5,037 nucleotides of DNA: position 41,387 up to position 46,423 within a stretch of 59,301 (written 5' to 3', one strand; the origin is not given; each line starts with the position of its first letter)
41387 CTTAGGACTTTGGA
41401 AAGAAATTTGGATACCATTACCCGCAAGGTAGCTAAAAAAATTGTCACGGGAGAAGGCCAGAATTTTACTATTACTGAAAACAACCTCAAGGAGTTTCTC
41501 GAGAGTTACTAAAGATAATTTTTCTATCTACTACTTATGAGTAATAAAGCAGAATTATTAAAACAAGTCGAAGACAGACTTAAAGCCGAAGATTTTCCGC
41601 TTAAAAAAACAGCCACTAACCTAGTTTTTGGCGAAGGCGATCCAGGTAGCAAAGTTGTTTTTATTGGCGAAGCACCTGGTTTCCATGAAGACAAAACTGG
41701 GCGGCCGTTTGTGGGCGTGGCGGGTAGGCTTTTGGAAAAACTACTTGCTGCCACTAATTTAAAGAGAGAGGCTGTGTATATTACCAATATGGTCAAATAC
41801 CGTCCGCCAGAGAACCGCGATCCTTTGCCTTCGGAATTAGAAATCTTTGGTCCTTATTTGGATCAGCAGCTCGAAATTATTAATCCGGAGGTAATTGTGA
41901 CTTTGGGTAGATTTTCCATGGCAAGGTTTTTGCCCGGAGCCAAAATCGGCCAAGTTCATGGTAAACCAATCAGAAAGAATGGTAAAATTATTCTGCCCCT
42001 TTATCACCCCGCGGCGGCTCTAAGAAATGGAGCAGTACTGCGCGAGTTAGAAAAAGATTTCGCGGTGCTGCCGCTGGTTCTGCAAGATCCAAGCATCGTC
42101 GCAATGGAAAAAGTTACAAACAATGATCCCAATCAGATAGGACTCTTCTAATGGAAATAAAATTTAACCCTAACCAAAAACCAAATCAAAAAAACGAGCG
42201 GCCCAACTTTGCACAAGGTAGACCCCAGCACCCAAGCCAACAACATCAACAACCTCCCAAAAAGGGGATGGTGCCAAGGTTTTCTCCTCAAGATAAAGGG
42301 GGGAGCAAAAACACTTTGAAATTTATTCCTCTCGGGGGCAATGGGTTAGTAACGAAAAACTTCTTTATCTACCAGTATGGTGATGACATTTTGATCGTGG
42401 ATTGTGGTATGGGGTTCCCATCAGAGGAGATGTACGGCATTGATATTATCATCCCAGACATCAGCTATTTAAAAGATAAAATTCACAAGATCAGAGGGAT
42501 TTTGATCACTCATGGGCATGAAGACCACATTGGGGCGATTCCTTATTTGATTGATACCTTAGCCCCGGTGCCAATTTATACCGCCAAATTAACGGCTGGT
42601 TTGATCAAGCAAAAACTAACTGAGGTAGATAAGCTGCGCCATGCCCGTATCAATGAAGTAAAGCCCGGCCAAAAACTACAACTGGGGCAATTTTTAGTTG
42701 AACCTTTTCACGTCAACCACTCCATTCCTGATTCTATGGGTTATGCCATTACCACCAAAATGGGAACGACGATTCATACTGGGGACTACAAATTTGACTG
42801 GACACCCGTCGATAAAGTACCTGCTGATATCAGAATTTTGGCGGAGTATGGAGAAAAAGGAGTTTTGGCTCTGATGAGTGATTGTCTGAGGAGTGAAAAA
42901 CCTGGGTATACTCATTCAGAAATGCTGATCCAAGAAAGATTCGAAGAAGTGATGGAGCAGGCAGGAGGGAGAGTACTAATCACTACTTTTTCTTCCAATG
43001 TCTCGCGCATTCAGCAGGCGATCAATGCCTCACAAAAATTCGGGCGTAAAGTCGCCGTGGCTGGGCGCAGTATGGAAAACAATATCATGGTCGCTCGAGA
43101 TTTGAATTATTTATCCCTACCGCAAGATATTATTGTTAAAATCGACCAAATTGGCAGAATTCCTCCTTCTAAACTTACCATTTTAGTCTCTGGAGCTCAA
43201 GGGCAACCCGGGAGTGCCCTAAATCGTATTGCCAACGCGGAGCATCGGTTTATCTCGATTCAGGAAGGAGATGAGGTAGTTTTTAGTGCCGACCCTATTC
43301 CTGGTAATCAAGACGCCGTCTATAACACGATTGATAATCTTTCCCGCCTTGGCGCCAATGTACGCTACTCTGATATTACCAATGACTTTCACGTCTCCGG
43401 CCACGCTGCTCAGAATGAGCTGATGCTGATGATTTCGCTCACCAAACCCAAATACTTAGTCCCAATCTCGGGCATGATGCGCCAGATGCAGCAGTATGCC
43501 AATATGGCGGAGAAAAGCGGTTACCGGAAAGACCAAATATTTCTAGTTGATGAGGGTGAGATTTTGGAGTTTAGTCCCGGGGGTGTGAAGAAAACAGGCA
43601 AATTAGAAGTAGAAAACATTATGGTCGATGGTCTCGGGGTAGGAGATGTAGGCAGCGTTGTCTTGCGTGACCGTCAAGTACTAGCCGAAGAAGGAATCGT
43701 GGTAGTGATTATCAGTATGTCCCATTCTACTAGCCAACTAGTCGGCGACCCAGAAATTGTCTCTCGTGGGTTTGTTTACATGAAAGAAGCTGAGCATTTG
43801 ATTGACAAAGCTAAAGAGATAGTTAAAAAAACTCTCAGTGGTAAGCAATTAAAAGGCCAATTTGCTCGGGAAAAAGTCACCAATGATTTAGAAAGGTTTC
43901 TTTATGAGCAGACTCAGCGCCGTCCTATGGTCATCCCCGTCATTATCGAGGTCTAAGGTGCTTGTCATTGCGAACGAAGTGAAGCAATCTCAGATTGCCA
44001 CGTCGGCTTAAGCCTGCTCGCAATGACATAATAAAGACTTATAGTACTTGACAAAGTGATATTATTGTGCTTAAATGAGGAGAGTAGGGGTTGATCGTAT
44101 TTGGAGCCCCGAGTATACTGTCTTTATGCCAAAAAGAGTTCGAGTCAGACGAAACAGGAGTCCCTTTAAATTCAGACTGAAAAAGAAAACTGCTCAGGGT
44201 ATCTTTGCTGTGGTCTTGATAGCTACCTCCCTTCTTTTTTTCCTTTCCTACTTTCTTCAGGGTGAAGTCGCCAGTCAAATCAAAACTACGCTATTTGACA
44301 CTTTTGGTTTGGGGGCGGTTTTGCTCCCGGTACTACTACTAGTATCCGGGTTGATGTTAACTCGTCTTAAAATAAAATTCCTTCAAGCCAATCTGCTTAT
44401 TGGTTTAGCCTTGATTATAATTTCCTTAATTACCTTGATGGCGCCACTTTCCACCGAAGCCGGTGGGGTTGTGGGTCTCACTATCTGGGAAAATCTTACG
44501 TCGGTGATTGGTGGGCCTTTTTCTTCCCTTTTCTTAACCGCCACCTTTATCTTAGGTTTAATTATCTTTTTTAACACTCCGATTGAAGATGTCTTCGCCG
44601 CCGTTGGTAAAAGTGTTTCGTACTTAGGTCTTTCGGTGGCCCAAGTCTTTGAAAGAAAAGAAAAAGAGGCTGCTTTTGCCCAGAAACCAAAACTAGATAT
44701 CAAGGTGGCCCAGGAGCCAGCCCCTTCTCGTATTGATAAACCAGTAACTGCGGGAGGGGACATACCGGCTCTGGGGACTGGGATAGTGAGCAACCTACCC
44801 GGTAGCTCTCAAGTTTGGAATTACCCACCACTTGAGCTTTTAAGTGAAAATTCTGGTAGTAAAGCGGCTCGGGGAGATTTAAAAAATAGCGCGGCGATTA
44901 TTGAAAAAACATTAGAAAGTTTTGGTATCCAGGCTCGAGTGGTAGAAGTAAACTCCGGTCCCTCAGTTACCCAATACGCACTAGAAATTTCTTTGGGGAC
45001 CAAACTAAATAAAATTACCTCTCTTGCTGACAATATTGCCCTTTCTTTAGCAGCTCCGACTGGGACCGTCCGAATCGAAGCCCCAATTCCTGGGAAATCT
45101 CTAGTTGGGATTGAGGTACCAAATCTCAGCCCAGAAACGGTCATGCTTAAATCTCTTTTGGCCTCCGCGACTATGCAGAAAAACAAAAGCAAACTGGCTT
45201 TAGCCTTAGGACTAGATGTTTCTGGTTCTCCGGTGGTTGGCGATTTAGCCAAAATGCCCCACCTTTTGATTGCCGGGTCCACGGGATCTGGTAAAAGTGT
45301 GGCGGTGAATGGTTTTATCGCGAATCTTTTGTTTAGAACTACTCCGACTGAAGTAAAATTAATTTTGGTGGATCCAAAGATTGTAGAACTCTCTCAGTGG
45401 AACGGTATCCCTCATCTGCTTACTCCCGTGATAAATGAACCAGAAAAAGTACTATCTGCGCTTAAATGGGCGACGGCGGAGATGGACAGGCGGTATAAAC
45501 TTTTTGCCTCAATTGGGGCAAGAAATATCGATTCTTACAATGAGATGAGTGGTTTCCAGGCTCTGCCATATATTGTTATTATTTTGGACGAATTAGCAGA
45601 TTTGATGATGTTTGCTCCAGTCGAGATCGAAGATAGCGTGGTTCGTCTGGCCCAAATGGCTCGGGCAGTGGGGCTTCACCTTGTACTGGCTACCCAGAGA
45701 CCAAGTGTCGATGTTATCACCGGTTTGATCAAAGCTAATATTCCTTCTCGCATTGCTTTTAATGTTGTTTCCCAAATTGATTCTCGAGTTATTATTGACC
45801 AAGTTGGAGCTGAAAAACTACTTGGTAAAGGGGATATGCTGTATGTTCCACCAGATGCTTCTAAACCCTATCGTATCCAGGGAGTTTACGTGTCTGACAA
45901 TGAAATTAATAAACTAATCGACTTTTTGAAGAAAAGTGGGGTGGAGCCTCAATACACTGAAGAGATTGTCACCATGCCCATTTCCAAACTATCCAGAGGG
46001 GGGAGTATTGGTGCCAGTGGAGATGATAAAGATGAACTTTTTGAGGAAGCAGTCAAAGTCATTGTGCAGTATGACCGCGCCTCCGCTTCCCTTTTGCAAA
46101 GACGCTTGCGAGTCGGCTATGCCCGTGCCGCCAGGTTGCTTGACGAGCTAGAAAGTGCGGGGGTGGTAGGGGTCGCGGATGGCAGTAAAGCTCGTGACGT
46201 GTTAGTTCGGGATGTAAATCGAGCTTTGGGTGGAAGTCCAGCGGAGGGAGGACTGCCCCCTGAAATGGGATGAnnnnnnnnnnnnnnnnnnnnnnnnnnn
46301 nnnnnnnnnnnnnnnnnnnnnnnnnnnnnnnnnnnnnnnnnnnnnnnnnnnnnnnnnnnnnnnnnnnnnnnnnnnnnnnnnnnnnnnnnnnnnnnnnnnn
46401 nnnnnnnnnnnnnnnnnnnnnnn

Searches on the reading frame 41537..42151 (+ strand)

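Call 13: search_protein_families(library=pfam, proteins=[window:41537-42151:+], max_evalue=0.01)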
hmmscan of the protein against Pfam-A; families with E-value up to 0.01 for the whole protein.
window:41537-42151:+ (204 aa): 1 family
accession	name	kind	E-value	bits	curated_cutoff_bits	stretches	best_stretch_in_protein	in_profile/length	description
PF03167.25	UDG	-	5.2e-36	124.3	24.3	1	31-166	1-126/141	Uracil DNA glycosylase superfamily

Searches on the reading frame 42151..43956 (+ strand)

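Call 13: search_protein_families(library=pfam, proteins=[window:42151-43956:+], max_evalue=0.01)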
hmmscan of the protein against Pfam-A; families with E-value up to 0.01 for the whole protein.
window:42151-43956:+ (601 aa): 5 families
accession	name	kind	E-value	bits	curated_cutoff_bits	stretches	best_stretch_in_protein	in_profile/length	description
PF22505.1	RNase_J_b_CASP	-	8.4e-47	158.5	27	1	273-397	2-126/126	Ribonuclease J, beta-CASP domain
PF17770.6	RNase_J_C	-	1.1e-27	97.4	23.8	1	504-601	1-102/102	Ribonuclease J C-terminal domain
PF12706.13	Lactamase_B_2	-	2.8e-13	50.3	27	1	105-216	23-147/200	Beta-lactamase superfamily domain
PF00753.33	Lactamase_B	-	2.2e-12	47.8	22.7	1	69-215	6-152/196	Metallo-beta-lactamase superfamily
PF07521.17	RMMBL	-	8.7e-09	35.7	21.6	1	412-458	10-58/63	Zn-dependent metallo-hydrolase RNA specificity domain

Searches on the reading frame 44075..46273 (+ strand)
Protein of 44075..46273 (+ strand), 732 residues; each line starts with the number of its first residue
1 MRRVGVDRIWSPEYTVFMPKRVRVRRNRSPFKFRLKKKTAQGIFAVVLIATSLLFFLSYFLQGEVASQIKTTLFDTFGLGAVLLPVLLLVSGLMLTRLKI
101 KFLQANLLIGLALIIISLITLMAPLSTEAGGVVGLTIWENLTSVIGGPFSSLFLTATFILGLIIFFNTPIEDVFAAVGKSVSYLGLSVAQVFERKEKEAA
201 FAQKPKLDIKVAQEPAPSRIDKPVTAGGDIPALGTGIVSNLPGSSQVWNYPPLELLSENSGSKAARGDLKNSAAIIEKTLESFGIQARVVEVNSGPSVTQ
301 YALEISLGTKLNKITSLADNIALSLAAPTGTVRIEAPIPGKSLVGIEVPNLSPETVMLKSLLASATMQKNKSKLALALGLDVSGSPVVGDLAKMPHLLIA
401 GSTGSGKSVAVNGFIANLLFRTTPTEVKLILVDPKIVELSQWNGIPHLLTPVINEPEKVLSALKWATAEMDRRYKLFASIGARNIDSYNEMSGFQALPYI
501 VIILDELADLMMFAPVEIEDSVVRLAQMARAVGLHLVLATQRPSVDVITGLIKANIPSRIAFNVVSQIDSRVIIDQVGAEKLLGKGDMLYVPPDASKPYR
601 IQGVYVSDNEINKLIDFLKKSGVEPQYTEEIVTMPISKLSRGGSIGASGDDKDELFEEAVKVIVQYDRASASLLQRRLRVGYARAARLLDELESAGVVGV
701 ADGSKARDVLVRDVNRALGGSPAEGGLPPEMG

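Call 13: search_protein_families(library=pfam, proteins=[window:44075-46273:+], max_evalue=0.01)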
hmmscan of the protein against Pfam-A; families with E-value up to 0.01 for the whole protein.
window:44075-46273:+ (732 aa): 6 families
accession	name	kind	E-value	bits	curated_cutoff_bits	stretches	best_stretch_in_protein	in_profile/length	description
PF01580.24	FtsK_SpoIIIE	-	1.2e-62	211.7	24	1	358-545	2-221/221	FtsK/SpoIIIE family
PF17854.6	FtsK_alpha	-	9.8e-28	96.8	22.9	1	251-350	2-101/101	FtsK alpha domain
PF09397.16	FtsK_gamma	-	5.1e-26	90.6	30.6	1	651-711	2-62/63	Ftsk gamma domain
PF13491.11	FtsK_4TM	-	0.00011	22.3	23.1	1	67-175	52-168/171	4TM region of DNA translocase FtsK/SpoIIIE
PF12846.13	AAA_10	-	0.00033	20.2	27.5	1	387-443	14-65/362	AAA-like domain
PF01935.23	DUF87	-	0.00071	20.2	23.2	1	382-434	9-60/220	Helicase HerA, central domain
